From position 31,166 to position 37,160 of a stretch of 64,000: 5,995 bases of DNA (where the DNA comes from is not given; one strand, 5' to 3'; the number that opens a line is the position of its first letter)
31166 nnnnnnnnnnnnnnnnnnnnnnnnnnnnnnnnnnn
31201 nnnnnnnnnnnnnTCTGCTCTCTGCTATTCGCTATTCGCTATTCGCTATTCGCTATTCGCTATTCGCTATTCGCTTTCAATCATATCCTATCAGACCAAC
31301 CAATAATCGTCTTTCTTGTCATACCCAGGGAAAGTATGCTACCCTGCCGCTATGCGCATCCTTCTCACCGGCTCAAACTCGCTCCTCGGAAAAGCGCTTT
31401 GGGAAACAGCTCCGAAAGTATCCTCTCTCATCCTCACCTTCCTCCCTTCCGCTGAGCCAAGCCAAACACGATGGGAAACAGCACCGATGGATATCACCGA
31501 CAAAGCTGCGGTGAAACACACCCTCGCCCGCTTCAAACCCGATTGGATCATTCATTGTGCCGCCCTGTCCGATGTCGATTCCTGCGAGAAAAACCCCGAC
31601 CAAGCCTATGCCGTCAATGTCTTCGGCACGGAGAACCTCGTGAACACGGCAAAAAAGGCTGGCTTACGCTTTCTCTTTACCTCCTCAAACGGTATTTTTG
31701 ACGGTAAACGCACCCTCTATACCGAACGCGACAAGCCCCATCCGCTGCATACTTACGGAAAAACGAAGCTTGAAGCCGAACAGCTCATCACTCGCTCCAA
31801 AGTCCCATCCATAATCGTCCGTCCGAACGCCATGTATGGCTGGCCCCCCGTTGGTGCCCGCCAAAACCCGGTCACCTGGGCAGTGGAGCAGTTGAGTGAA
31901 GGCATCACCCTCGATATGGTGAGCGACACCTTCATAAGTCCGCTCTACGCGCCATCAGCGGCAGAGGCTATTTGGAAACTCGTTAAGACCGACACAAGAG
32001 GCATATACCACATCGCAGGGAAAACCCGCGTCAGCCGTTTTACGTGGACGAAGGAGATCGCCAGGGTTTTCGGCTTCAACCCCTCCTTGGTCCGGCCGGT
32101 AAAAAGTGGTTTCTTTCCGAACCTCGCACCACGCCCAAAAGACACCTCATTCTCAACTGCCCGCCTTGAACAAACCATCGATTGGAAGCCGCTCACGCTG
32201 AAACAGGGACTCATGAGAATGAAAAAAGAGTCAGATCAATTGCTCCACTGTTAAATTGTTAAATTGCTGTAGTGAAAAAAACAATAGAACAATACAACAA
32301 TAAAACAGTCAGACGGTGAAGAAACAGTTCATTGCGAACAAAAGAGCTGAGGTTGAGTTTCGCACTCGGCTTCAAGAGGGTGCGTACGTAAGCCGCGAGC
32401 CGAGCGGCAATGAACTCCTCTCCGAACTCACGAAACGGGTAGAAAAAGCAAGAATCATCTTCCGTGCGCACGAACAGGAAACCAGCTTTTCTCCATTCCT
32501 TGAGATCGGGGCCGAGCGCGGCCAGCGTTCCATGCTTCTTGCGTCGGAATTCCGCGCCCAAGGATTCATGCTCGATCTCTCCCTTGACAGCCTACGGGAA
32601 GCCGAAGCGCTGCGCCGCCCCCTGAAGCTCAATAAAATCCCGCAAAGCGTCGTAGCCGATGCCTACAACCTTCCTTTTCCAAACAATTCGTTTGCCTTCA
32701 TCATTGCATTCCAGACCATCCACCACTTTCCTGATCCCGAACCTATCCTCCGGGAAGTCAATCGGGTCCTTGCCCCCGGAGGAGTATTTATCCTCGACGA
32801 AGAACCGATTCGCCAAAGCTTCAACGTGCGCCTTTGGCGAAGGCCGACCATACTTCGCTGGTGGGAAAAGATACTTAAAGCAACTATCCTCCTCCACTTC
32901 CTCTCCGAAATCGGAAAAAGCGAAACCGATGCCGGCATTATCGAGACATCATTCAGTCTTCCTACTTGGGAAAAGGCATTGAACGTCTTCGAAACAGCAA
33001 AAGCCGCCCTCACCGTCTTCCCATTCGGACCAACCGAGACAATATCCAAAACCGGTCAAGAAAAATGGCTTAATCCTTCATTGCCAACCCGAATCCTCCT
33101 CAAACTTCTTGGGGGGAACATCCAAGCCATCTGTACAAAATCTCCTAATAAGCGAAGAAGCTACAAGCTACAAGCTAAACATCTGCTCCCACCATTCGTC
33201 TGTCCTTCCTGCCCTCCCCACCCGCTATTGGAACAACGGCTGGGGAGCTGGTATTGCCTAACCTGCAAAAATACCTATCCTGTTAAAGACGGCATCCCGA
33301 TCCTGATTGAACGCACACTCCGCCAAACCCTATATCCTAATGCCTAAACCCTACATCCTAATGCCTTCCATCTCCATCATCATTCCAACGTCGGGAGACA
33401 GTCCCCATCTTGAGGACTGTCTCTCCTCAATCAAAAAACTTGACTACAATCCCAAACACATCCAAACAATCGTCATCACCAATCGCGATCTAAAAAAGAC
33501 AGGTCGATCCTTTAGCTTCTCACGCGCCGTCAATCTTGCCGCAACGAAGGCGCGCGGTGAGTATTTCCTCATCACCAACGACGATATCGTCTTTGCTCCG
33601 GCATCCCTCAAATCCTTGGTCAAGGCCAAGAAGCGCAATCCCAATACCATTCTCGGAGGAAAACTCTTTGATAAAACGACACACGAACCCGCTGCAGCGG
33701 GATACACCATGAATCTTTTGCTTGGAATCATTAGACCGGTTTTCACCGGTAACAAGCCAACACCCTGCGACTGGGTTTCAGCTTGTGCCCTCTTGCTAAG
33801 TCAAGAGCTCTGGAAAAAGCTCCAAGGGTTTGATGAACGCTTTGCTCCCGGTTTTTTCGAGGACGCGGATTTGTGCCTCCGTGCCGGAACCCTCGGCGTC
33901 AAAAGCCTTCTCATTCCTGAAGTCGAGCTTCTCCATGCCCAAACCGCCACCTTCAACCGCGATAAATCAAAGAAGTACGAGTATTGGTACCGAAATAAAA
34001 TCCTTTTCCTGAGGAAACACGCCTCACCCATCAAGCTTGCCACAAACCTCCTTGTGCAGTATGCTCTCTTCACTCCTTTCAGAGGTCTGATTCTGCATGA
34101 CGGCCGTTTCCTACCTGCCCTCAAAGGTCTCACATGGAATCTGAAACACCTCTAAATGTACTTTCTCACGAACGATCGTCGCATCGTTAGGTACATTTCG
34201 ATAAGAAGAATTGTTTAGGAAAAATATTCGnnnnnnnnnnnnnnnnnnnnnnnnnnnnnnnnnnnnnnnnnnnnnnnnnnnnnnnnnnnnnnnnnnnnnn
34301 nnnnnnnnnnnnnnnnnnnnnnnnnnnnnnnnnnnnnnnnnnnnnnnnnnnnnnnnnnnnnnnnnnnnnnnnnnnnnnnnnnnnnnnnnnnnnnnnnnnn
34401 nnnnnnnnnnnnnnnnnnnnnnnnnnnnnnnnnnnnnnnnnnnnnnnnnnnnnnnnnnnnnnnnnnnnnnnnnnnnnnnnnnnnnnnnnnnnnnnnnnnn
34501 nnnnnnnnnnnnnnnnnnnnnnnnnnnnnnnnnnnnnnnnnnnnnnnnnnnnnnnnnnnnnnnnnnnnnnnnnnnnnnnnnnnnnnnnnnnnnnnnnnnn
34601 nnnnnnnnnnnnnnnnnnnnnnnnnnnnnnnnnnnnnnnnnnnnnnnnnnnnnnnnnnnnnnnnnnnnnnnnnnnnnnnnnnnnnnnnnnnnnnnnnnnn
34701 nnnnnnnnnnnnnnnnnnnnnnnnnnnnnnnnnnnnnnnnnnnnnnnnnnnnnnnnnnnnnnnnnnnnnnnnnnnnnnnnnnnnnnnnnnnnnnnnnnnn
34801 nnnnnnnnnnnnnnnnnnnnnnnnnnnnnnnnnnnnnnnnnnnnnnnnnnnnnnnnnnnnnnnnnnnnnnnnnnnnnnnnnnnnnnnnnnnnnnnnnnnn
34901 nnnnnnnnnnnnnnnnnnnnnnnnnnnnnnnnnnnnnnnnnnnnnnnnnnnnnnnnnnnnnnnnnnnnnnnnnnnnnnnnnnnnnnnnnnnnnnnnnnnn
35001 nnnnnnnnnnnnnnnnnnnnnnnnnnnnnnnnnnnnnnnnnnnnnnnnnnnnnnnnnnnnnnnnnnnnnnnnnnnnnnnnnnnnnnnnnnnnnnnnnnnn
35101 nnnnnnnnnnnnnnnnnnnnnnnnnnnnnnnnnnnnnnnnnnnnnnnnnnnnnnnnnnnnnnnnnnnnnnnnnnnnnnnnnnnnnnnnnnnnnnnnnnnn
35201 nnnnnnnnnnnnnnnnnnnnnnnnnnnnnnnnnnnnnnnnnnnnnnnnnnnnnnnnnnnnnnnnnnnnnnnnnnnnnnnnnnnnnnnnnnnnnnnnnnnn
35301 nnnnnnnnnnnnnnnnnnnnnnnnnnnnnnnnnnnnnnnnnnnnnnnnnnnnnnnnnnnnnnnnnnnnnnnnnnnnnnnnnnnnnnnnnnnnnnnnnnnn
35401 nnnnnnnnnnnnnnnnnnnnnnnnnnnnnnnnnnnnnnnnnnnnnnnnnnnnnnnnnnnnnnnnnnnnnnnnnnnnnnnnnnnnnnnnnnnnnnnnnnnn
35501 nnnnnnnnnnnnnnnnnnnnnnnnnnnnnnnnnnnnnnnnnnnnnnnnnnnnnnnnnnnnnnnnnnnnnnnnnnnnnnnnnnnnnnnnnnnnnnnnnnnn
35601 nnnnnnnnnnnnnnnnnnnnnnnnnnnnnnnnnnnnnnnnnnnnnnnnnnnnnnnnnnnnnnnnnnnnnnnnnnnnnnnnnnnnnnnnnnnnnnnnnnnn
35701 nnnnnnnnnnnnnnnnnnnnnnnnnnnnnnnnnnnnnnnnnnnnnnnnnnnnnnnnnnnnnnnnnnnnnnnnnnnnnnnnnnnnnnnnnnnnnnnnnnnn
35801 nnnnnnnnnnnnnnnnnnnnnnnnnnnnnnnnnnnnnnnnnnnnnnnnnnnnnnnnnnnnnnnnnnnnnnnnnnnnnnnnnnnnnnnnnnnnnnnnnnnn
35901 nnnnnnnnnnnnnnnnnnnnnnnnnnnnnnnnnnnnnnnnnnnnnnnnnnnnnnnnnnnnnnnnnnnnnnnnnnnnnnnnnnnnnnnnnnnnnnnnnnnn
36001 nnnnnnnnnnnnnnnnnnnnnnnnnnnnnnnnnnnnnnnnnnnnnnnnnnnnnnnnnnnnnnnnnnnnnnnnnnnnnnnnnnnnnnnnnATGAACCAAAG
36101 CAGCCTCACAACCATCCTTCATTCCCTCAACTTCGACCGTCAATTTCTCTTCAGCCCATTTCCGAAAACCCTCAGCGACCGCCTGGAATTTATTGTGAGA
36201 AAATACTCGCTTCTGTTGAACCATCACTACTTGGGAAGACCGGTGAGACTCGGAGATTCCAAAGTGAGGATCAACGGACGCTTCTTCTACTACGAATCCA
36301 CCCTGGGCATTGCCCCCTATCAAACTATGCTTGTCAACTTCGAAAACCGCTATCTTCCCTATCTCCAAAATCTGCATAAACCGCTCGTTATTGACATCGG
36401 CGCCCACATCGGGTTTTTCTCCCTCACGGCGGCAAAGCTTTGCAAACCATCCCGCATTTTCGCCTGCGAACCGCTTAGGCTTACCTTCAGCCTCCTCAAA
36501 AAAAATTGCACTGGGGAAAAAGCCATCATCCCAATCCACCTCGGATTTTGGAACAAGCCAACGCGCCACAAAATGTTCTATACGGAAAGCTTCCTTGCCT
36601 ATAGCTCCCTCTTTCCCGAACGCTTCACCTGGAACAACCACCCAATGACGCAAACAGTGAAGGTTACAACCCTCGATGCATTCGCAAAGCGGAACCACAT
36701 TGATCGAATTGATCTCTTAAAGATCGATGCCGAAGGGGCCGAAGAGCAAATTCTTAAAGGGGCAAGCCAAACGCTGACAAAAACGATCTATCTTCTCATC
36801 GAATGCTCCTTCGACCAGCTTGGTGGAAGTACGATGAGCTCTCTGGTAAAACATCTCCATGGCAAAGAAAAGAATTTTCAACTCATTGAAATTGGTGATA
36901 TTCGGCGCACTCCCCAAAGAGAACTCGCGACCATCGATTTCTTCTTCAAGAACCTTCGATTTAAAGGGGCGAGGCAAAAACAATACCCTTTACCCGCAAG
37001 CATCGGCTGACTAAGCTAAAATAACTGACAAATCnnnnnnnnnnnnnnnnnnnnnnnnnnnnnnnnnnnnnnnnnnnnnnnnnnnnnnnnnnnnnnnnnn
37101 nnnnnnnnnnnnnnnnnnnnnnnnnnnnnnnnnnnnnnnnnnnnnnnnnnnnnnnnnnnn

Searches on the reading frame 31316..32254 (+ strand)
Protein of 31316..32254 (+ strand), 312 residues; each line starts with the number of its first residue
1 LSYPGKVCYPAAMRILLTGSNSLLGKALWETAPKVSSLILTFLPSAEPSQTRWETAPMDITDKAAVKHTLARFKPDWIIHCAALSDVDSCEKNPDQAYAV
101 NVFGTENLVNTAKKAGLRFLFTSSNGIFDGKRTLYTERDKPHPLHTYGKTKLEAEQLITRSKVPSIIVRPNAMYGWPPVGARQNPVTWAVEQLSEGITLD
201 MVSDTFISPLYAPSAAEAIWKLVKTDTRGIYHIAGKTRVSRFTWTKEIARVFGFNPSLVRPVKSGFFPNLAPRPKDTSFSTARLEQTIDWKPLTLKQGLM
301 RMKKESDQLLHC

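Call 7: search_protein_families(library=pfam, proteins=[window:31316-32254:+])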
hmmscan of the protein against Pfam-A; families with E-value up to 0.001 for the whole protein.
window:31316-32254:+ (312 aa): 7 families
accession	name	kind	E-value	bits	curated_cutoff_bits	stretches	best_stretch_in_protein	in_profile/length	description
PF04321.23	RmlD_sub_bind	-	3.8e-58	197.3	27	1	13-305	1-284/287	RmlD substrate binding domain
PF01370.27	Epimerase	-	5.8e-24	85.3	20.9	1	15-225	1-227/240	NAD dependent epimerase/dehydratase family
PF16363.11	GDP_Man_Dehyd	-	8.6e-17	62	27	1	50-158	51-164/332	GDP-mannose 4,6 dehydratase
PF02719.21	Polysacc_synt_2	-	5.9e-12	45.8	20.2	1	58-118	61-121/293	Polysaccharide biosynthesis protein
PF01073.25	3Beta_HSD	-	6.8e-12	45.4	22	1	55-161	49-160/280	3-beta hydroxysteroid dehydrogenase/isomerase family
PF07993.18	NAD_binding_4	-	3.1e-11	43.3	20.1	1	76-184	90-218/258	Male sterility protein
PF13460.12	NAD_binding_10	-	7.6e-07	29.6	27.2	1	51-179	39-152/184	NAD(P)H-binding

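Call 9: find_encoding_contigs(protein=window:31352-32254:+, flank=3000, max_places=10)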
Protein window:31352-32254:+ (300 aa): 24 contigs read that carry it; 10 places shown.
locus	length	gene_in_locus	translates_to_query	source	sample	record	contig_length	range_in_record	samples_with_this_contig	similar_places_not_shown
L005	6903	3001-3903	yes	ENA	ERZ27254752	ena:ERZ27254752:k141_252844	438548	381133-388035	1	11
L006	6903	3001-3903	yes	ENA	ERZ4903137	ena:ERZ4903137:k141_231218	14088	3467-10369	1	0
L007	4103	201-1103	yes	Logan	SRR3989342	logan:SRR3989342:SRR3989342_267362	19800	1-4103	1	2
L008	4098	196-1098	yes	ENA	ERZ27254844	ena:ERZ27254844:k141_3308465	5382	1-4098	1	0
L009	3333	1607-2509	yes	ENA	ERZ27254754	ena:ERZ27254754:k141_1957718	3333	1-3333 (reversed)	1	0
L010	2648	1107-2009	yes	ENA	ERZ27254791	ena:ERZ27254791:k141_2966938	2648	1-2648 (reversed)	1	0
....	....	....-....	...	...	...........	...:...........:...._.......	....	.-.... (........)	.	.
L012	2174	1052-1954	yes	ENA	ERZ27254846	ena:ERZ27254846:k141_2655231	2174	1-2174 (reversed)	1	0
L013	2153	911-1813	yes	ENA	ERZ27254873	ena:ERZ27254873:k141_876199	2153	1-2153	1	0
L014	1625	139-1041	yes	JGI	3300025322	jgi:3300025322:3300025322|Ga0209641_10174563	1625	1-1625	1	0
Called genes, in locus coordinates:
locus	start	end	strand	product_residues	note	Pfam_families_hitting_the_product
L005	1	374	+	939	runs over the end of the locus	-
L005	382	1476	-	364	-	PF00535:Glycos_transf_2, PF10111:Glyco_tranf_2_2, PF13641:Glyco_tranf_2_3, PF13632:Glyco_trans_2_3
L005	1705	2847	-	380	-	PF13439:Glyco_transf_4 (weak), PF20706:GT4-conflict, PF00534:Glycos_transf_1, PF13692:Glyco_trans_1_4, PF13524:Glyco_trans_1_2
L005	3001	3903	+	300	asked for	PF01370:Epimerase, PF04321:RmlD_sub_bind, PF01073:3Beta_HSD, PF02719:Polysacc_synt_2, PF16363:GDP_Man_Dehyd, PF13460:NAD_binding_10 (weak), PF07993:NAD_binding_4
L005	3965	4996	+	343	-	PF01209:Ubie_methyltran (weak), PF13489:Methyltransf_23, PF08241:Methyltransf_11, PF08242:Methyltransf_12, PF13649:Methyltransf_25, PF13847:Methyltransf_31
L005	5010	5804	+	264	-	PF13641:Glyco_tranf_2_3 (faint), PF00535:Glycos_transf_2 (weak)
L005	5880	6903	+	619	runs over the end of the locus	PF13439:Glyco_transf_4, PF13579:Glyco_trans_4_4, PF00534:Glycos_transf_1, PF13692:Glyco_trans_1_4, PF13489:Methyltransf_23, PF08241:Methyltransf_11, PF08242:Methyltransf_12, PF13649:Methyltransf_25, +2 more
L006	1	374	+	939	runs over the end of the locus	-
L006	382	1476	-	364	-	PF00535:Glycos_transf_2, PF10111:Glyco_tranf_2_2, PF13641:Glyco_tranf_2_3, PF13632:Glyco_trans_2_3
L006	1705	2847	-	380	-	PF20706:GT4-conflict, PF00534:Glycos_transf_1, PF13692:Glyco_trans_1_4, PF13524:Glyco_trans_1_2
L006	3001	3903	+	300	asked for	PF01370:Epimerase, PF04321:RmlD_sub_bind, PF01073:3Beta_HSD, PF02719:Polysacc_synt_2, PF16363:GDP_Man_Dehyd, PF13460:NAD_binding_10 (weak), PF07993:NAD_binding_4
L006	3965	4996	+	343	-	PF01209:Ubie_methyltran (weak), PF13489:Methyltransf_23, PF08241:Methyltransf_11, PF08242:Methyltransf_12, PF13649:Methyltransf_25, PF13847:Methyltransf_31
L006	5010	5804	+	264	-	PF13641:Glyco_tranf_2_3 (faint), PF00535:Glycos_transf_2 (weak)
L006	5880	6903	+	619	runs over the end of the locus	PF13439:Glyco_transf_4, PF13579:Glyco_trans_4_4, PF00534:Glycos_transf_1, PF13692:Glyco_trans_1_4, PF13489:Methyltransf_23, PF08241:Methyltransf_11, PF08242:Methyltransf_12, PF13649:Methyltransf_25, +2 more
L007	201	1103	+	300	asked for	PF01370:Epimerase, PF04321:RmlD_sub_bind, PF01073:3Beta_HSD, PF02719:Polysacc_synt_2, PF16363:GDP_Man_Dehyd, PF13460:NAD_binding_10 (weak), PF07993:NAD_binding_4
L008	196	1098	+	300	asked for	PF01370:Epimerase, PF04321:RmlD_sub_bind, PF01073:3Beta_HSD, PF02719:Polysacc_synt_2, PF16363:GDP_Man_Dehyd, PF13460:NAD_binding_10 (weak), PF07993:NAD_binding_4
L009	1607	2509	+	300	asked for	PF01370:Epimerase, PF04321:RmlD_sub_bind, PF01073:3Beta_HSD, PF02719:Polysacc_synt_2, PF16363:GDP_Man_Dehyd, PF13460:NAD_binding_10 (weak), PF07993:NAD_binding_4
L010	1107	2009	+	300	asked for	PF01370:Epimerase, PF04321:RmlD_sub_bind, PF01073:3Beta_HSD, PF02719:Polysacc_synt_2, PF16363:GDP_Man_Dehyd, PF13460:NAD_binding_10 (weak), PF07993:NAD_binding_4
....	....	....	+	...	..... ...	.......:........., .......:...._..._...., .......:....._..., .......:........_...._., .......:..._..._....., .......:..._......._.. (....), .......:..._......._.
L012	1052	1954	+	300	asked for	PF01370:Epimerase, PF04321:RmlD_sub_bind, PF01073:3Beta_HSD, PF02719:Polysacc_synt_2, PF16363:GDP_Man_Dehyd, PF13460:NAD_binding_10 (weak), PF07993:NAD_binding_4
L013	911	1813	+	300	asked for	PF01370:Epimerase, PF04321:RmlD_sub_bind, PF01073:3Beta_HSD, PF02719:Polysacc_synt_2, PF16363:GDP_Man_Dehyd, PF13460:NAD_binding_10 (weak), PF07993:NAD_binding_4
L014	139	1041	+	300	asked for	PF01370:Epimerase, PF04321:RmlD_sub_bind, PF01073:3Beta_HSD, PF02719:Polysacc_synt_2, PF16363:GDP_Man_Dehyd, PF13460:NAD_binding_10 (weak), PF07993:NAD_binding_4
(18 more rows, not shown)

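Call 11: find_related_loci(query=window:31352-32254:+, collection=genome_contigs, flank=6000)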
Query window:31352-32254:+ (300 aa) in genome_contigs; peptide patterns used: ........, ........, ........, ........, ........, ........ (x = any residue, [..] = any of these).
23 stretches matched a pattern; 1 encode a relative of the query (tblastn E <= 1e-3); 1 distinct loci.
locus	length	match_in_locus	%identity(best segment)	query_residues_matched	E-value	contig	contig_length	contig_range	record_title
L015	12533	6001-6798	28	1-281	2e-25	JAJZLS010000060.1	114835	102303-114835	MAG: Actinomycetes bacterium isolate MAS3.bin133 NODE_190_length_114835_cov_4.074023, whole genome shotgun sequence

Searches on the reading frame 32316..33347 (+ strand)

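Call 7: search_protein_families(library=pfam, proteins=[window:32316-33347:+])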
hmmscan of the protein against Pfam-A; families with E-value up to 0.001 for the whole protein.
window:32316-33347:+ (343 aa): 7 families
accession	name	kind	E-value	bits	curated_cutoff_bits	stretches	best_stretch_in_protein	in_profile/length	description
PF08241.18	Methyltransf_11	-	6.5e-18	65.6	21.2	1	62-160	1-95/95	Methyltransferase domain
PF13649.12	Methyltransf_25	-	6.1e-14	52.9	27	1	62-156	2-97/97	Methyltransferase domain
PF13847.12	Methyltransf_31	-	1.1e-10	41.8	27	1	61-163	7-112/145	Methyltransferase domain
PF13489.12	Methyltransf_23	-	1.2e-10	41.8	27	1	55-168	20-122/164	Methyltransferase domain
PF08242.18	Methyltransf_12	-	8.5e-09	36.5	30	1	62-158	1-98/98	Methyltransferase domain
PF01209.24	Ubie_methyltran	-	3.3e-06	27.1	20.1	1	34-160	26-151/233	ubiE/COQ5 methyltransferase family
PF03141.22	Methyltransf_29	-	0.00086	18.4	23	0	115-167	171-224/506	Putative S-adenosyl-L-methionine-dependent methyltransferase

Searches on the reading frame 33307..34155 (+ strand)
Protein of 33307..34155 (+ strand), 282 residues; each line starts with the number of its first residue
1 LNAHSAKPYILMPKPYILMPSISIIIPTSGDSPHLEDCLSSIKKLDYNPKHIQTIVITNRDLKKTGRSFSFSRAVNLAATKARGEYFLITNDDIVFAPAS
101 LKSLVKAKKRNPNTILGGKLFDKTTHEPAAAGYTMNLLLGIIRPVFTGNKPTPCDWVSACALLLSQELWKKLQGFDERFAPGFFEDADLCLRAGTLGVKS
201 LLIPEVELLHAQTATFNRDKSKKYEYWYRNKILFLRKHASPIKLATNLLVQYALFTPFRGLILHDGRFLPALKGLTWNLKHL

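Call 7: search_protein_families(library=pfam, proteins=[window:33307-34155:+])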
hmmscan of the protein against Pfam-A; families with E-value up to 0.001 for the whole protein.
window:33307-34155:+ (282 aa): 3 families
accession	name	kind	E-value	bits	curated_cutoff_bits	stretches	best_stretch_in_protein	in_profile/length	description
PF00535.33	Glycos_transf_2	-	4.8e-09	36.8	23.3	1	69-120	64-115/168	Glycosyl transferase family 2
PF13641.12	Glyco_tranf_2_3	-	5e-07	30.4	27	0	70-216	73-217/230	Glycosyltransferase like family 2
PF10111.15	Glyco_tranf_2_2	-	0.00033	20.7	27.3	1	54-213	49-219/276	Glycosyltransferase like family 2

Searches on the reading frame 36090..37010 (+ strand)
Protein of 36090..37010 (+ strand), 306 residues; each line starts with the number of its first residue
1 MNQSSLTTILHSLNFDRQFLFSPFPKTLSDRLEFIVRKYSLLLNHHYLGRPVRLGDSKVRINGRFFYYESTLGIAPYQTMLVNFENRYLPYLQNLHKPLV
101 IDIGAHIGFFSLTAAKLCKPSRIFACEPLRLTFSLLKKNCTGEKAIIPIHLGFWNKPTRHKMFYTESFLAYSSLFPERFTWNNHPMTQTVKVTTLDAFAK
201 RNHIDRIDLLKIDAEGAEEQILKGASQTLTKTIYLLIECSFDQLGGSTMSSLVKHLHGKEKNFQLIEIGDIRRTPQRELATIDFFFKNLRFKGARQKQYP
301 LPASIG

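Call 7: search_protein_families(library=pfam, proteins=[window:36090-37010:+])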
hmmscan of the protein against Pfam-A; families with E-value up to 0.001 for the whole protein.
window:36090-37010:+ (306 aa): 1 family
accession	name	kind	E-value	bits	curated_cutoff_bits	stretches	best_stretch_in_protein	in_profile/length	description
PF05050.19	Methyltransf_21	-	1.7e-17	64.5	22.7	1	102-243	1-152/173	Methyltransferase FkbM domain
